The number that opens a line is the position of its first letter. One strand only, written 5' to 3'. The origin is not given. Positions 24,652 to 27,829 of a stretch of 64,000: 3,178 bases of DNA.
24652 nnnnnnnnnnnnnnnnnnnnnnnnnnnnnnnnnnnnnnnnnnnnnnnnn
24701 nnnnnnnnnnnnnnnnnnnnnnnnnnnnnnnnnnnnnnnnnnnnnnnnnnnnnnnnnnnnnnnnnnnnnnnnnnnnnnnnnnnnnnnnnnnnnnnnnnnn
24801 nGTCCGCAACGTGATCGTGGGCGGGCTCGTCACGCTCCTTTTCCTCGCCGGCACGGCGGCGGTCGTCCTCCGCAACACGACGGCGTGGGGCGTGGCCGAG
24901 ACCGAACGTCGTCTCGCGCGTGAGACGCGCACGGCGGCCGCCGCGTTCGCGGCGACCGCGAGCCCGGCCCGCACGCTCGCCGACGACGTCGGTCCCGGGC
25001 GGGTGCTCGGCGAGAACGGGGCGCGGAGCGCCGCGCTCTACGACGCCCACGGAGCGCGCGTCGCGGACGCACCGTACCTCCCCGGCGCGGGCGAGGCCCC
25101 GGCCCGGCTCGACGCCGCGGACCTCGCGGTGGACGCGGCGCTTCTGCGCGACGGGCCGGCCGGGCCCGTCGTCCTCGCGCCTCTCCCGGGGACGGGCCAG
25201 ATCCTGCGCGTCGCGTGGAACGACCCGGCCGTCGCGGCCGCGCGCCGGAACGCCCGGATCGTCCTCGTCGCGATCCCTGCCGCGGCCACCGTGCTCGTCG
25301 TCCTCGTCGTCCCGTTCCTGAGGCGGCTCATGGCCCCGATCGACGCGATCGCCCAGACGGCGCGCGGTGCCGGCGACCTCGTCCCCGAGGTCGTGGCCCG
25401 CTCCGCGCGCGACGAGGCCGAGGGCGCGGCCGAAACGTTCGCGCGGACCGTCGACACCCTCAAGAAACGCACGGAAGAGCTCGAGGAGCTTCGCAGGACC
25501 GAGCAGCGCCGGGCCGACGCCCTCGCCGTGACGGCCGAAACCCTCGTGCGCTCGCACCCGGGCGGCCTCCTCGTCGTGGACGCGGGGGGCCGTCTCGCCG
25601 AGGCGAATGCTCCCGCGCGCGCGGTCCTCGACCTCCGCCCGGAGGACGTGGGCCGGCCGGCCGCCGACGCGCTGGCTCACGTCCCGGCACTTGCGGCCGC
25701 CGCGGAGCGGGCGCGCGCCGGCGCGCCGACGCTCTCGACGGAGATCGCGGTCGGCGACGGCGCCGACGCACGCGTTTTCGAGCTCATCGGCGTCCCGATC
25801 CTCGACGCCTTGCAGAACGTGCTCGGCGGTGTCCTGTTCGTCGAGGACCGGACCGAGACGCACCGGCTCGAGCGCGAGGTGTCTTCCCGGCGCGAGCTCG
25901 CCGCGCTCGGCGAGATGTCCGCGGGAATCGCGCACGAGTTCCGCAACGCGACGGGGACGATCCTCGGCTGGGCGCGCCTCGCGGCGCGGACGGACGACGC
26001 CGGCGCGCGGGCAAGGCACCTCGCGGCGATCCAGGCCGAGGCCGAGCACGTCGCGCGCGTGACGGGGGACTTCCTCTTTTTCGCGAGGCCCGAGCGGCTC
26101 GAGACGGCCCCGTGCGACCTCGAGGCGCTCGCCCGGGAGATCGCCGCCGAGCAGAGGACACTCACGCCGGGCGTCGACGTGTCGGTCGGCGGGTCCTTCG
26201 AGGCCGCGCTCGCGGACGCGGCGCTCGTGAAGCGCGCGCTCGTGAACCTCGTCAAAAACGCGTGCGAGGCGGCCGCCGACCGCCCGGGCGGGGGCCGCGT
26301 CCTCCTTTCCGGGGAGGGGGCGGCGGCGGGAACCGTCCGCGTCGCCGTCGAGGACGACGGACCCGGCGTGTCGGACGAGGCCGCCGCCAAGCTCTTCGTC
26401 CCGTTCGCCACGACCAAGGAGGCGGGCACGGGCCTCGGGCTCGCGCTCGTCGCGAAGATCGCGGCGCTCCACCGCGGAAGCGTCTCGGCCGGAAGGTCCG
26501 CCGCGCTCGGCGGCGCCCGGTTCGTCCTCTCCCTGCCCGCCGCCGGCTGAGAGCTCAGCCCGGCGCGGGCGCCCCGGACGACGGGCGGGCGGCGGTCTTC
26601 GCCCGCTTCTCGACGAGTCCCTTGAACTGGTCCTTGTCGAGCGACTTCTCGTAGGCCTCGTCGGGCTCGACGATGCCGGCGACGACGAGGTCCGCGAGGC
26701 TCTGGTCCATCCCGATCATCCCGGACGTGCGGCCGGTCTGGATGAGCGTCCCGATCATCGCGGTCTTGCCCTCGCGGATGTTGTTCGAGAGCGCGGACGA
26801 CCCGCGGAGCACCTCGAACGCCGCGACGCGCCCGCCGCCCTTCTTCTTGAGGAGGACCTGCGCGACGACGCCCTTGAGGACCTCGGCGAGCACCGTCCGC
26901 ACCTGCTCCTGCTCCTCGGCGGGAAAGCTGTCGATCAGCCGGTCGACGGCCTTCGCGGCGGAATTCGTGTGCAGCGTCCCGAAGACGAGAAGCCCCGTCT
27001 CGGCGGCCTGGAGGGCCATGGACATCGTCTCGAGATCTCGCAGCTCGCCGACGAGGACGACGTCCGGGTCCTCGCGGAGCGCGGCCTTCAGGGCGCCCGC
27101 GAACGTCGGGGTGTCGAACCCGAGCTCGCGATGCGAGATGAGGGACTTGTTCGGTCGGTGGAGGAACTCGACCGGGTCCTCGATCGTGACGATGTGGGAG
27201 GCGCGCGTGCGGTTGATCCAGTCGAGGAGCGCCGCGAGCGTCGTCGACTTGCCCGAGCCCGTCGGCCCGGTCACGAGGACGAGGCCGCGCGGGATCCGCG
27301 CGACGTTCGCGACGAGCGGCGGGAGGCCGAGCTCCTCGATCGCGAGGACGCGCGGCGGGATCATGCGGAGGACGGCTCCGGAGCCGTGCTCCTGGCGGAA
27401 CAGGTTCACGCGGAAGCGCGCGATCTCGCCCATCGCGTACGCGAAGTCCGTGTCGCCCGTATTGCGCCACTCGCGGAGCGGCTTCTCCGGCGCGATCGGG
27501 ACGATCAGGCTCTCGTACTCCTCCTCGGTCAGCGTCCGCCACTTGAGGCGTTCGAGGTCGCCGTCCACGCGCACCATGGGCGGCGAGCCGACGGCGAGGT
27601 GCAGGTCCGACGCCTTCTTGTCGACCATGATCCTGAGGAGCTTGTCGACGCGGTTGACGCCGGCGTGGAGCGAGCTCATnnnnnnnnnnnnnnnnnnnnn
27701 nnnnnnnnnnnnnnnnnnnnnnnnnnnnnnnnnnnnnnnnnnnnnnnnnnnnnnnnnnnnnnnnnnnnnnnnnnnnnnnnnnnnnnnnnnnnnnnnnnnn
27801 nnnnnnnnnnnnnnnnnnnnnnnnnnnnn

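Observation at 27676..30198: PilT-family ATPase fused to a ~470-aa N-terminal HEAT-repeat domain, translationally coupled to canonical pilT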

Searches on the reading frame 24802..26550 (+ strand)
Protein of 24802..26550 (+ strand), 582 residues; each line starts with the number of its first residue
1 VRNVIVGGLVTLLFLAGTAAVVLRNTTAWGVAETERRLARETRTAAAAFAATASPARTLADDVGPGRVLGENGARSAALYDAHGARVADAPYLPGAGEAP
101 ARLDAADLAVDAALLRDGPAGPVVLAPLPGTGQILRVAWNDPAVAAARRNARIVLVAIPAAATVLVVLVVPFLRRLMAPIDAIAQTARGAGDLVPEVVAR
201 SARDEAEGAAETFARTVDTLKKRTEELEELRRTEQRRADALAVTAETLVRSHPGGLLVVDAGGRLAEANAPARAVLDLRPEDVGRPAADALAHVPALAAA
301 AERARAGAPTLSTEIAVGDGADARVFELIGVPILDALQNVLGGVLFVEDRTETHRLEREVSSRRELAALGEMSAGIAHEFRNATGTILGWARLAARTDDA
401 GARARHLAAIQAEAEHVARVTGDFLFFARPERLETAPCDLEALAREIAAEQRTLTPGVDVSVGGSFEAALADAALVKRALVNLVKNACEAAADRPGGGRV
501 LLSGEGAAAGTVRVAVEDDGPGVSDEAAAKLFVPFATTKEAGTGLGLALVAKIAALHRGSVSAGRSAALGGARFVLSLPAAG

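Call 16: search_protein_families(library=pfam, proteins=[window:24802-26550:+], max_evalue=0.001)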
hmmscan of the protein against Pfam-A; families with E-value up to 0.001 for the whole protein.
window:24802-26550:+ (582 aa): 4 families
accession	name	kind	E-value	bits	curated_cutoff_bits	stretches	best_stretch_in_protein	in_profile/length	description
PF02518.31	HATPase_c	-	3.5e-19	69.7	26.4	1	472-580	2-109/111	Histidine kinase-, DNA gyrase B-, and HSP90-like ATPase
PF08448.16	PAS_4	-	2.5e-08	34.6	23.1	1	251-355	3-110/110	PAS fold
PF00512.31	HisKA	-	3e-07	30.8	26.9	1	369-431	2-64/66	His Kinase A (phospho-acceptor) domain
PF13581.12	HATPase_c_2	-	0.00089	19.7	27.4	1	476-554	32-109/127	Histidine kinase-like ATPase domain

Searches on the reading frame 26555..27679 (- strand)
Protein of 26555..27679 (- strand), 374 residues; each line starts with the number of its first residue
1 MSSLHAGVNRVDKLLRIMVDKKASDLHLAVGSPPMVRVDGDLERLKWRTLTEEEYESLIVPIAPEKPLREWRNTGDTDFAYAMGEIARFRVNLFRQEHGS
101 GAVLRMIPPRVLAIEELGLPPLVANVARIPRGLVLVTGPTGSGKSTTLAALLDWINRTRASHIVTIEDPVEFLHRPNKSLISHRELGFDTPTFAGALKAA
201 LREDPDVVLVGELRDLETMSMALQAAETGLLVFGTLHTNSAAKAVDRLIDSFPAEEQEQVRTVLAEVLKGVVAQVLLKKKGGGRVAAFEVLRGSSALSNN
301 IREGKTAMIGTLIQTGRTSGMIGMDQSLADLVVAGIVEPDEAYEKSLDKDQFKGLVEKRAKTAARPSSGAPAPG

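Call 9: search_protein_families(library=pfam, proteins=[window:26555-27679:-], max_evalue=0.01)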
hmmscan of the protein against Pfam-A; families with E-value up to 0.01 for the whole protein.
window:26555-27679:- (374 aa): 9 families
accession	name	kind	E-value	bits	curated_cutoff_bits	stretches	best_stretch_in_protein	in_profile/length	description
PF00437.27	T2SSE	-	4.6e-48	164.2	24.9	1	11-279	12-280/370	Type II/IV secretion system protein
PF13401.12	AAA_22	-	1.8e-05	25.5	27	1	131-169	5-42/130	AAA domain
PF13191.12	AAA_16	-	6.2e-05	24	32.6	1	129-162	21-52/167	AAA ATPase domain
PF13555.12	AAA_29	-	0.00027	21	27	1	130-151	21-42/61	P-loop containing region of AAA domain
PF25199.1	nSTAND_NTPase5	-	0.00063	20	34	1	131-171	41-81/145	Novel STAND NTPase 5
PF13476.12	AAA_23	-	0.0019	19.3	27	1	131-151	19-39/201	AAA domain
PF13604.12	AAA_30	-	0.003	17.8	27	0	123-158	10-45/191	AAA domain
PF20720.3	nSTAND3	-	0.0044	17.2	27.2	1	132-174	18-59/155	Novel STAND NTPase 3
PF13245.12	AAA_19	-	0.0096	16.5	25.1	0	128-160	8-40/134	AAA domain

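Call 10: search_protein_families(library=ncbifam, proteins=[window:26555-27679:-], max_evalue=0.01)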
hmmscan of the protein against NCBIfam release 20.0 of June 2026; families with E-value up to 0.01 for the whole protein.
window:26555-27679:- (374 aa): 20 families
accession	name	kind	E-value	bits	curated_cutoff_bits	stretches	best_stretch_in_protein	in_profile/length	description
TIGR01420.1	pilT_fam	subfamily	2.6e-131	437.9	319.1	1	11-349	2-341/343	PilT/PilU family type 4a pilus ATPase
TIGR02533.1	type_II_gspE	equivalog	3.5e-44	151.3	630.25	1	12-278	114-380/486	type II secretion system ATPase GspE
NF007755.0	PRK10436.1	equivalog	4.6e-43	147.5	617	1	8-279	86-357/465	type II secretion system protein GspE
TIGR02525.1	plasmid_TraJ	equivalog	1.1e-42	146.4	368.3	1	72-304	83-325/372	plasmid transfer ATPase TraJ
TIGR02538.1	type_IV_pilB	equivalog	2.7e-42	145.1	675.65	1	11-250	185-431/564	type IV-A pilus assembly ATPase PilB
NF053534.1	T4PilAsmATPsTfpB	equivalog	4.5e-36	124.4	850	1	8-278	202-473/584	type IV pilus assembly ATPase TfpB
NF041000.1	ATPase_ComGA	equivalog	1.3e-35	122.8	300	1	13-278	2-266/267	competence type IV pilus ATPase ComGA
TIGR02524.1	dot_icm_DotB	equivalog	3.4e-35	121.9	463.3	1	11-291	6-299/358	Dot/Icm type IV secretion system ATPase DotB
NF058587.1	archaellum_moto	equivalog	6.8e-18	64.7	550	1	134-249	278-394/527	archaellum flagellar ATPase motor FlaI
TIGR02782.1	TrbB_P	equivalog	9.9e-16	57.9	304.55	1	133-285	138-287/303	P-type conjugative transfer ATPase TrbB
TIGR02788.1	VirB11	equivalog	2.9e-14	52.8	249.95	1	133-272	146-288/308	P-type DNA transfer ATPase VirB11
TIGR03819.1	heli_sec_ATPase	hypoth_equivalog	6.5e-12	45.3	373.15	1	131-248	178-297/340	TadA family conjugal transfer-associated ATPase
NF010407.0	PRK13833.1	subfamily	1.8e-11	44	499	1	133-273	146-284/323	conjugal transfer protein TrbB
NF010469.0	PRK13894.1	subfamily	2.1e-10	40.5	508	1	134-272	152-290/320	conjugal transfer ATPase TrbB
NF010475.0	PRK13900.1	equivalog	1.2e-08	34.4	389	1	133-249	162-280/333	type IV secretion system ATPase VirB11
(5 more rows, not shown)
